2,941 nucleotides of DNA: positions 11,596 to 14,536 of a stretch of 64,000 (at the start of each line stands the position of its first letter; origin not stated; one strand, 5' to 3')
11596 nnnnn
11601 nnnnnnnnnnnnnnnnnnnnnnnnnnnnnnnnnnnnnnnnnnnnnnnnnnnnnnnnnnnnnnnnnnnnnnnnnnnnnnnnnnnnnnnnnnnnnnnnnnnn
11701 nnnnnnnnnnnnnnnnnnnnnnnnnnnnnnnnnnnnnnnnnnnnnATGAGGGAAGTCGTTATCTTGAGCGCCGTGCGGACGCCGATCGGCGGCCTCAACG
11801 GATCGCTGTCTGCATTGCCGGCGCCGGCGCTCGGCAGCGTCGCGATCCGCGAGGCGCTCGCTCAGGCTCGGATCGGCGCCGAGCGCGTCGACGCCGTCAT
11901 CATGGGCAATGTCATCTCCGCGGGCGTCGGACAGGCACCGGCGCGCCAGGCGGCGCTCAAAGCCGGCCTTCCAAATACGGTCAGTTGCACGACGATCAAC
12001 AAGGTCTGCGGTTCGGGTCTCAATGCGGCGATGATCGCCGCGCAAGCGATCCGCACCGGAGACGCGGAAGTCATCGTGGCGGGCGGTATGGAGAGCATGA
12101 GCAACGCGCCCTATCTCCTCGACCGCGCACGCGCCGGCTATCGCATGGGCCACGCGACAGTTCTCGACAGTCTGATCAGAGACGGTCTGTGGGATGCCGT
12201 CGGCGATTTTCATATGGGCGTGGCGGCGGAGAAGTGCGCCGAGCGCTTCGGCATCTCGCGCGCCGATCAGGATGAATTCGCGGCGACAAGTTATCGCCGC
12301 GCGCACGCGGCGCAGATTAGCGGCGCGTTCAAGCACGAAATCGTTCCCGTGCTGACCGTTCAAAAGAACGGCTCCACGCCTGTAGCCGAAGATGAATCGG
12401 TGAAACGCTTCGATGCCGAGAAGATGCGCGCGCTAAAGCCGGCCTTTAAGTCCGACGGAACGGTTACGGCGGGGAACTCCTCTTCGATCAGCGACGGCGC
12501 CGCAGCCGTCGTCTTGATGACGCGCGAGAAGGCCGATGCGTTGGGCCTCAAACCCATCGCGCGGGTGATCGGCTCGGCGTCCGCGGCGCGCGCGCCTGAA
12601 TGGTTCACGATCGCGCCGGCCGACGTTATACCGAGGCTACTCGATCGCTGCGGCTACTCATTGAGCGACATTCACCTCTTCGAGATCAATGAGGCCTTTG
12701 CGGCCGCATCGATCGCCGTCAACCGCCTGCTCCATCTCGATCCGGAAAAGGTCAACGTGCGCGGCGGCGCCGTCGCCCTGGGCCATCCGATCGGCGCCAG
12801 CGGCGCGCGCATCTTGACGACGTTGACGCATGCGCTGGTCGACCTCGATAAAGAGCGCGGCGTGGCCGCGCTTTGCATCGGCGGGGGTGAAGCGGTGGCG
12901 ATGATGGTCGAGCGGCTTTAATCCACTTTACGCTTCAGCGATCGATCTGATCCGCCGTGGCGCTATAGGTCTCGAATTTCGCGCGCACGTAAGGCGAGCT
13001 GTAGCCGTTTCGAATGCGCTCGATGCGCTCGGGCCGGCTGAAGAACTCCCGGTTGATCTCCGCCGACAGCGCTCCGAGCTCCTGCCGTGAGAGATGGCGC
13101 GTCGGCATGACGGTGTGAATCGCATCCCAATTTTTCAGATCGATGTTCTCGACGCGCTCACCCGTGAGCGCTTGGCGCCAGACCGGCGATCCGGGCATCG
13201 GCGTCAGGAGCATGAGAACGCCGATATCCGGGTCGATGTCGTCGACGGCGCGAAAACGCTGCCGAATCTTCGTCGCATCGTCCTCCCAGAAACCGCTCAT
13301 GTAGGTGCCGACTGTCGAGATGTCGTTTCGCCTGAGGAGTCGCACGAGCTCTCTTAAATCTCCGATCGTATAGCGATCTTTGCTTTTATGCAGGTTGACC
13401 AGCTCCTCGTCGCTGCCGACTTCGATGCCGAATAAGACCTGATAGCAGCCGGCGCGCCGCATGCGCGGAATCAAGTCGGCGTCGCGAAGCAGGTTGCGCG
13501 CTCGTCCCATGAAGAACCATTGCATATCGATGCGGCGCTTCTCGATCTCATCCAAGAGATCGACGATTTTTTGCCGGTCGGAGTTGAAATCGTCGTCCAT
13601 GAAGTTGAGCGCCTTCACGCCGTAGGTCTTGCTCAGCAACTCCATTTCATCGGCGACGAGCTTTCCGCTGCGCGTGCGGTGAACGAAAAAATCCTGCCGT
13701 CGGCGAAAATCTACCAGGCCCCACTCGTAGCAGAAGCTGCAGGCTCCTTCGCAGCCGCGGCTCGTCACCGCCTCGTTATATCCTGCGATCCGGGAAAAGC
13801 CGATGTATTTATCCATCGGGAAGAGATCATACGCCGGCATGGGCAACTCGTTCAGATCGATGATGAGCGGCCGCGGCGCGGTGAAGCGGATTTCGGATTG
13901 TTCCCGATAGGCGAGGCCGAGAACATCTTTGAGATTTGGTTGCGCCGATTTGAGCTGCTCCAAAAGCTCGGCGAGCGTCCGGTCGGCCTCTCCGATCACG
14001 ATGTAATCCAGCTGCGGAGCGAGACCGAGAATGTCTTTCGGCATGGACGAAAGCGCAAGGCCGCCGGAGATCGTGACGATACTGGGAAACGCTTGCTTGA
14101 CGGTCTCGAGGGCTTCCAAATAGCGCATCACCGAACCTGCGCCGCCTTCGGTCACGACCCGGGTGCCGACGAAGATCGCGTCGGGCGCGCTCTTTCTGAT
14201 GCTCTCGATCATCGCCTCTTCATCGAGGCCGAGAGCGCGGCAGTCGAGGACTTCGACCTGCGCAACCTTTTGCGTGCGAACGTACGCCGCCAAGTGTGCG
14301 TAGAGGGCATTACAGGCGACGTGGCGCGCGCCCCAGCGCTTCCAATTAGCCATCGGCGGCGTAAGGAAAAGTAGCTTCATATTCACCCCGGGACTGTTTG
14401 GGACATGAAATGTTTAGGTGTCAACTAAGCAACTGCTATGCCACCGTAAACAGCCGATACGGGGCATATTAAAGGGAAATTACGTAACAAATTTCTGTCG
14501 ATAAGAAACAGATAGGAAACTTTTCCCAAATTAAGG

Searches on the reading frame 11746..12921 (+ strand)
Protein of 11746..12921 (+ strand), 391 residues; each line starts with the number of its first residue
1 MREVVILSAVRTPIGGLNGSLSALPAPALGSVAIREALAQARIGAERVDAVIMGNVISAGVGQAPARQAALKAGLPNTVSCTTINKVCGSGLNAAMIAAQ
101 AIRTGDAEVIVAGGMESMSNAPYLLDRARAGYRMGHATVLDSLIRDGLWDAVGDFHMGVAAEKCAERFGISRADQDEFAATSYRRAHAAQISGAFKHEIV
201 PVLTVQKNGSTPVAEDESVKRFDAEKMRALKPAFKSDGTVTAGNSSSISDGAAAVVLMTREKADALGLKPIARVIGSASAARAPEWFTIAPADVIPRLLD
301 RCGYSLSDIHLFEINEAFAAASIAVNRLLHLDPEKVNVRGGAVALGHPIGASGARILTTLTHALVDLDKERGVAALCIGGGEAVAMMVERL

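Call 27: search_protein_families(library=pfam, proteins=[window:11746-12921:+], max_evalue=0.0001)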
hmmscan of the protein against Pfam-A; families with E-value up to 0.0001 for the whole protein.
window:11746-12921:+ (391 aa): 3 families
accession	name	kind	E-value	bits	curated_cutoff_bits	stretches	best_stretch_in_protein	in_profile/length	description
PF00108.29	Thiolase_N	-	2.1e-96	322.7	26.4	1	4-260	1-259/260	Thiolase, N-terminal domain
PF02803.24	Thiolase_C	-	6.3e-43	145.8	27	1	268-390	1-123/123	Thiolase, C-terminal domain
PF00109.32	ketoacyl-synt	-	5.3e-06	26.7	20.8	1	84-122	170-208/252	Beta-ketoacyl synthase, N-terminal domain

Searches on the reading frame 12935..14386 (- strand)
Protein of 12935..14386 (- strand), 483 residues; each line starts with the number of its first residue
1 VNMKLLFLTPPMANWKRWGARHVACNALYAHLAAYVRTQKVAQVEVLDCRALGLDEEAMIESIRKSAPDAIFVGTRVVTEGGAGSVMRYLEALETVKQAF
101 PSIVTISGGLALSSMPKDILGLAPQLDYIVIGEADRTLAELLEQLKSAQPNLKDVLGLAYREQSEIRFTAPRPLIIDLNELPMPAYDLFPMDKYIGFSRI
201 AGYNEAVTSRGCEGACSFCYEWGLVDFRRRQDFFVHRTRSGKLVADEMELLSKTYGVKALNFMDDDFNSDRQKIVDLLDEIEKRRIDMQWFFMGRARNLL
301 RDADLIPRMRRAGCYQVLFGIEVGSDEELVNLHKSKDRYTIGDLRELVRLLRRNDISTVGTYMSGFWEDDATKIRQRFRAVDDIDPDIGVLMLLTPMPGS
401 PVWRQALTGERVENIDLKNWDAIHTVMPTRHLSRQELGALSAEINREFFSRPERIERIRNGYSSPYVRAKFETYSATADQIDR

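Call 27: search_protein_families(library=pfam, proteins=[window:12935-14386:-], max_evalue=0.0001)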
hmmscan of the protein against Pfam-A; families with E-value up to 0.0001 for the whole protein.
window:12935-14386:- (483 aa): 2 families
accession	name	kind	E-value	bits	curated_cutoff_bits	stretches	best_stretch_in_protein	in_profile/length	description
PF04055.27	Radical_SAM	-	1.9e-12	48.1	29.5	1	208-363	3-149/166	Radical SAM superfamily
PF02310.24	B12-binding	-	6.2e-10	39.4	32.1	1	31-142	19-121/121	B12 binding domain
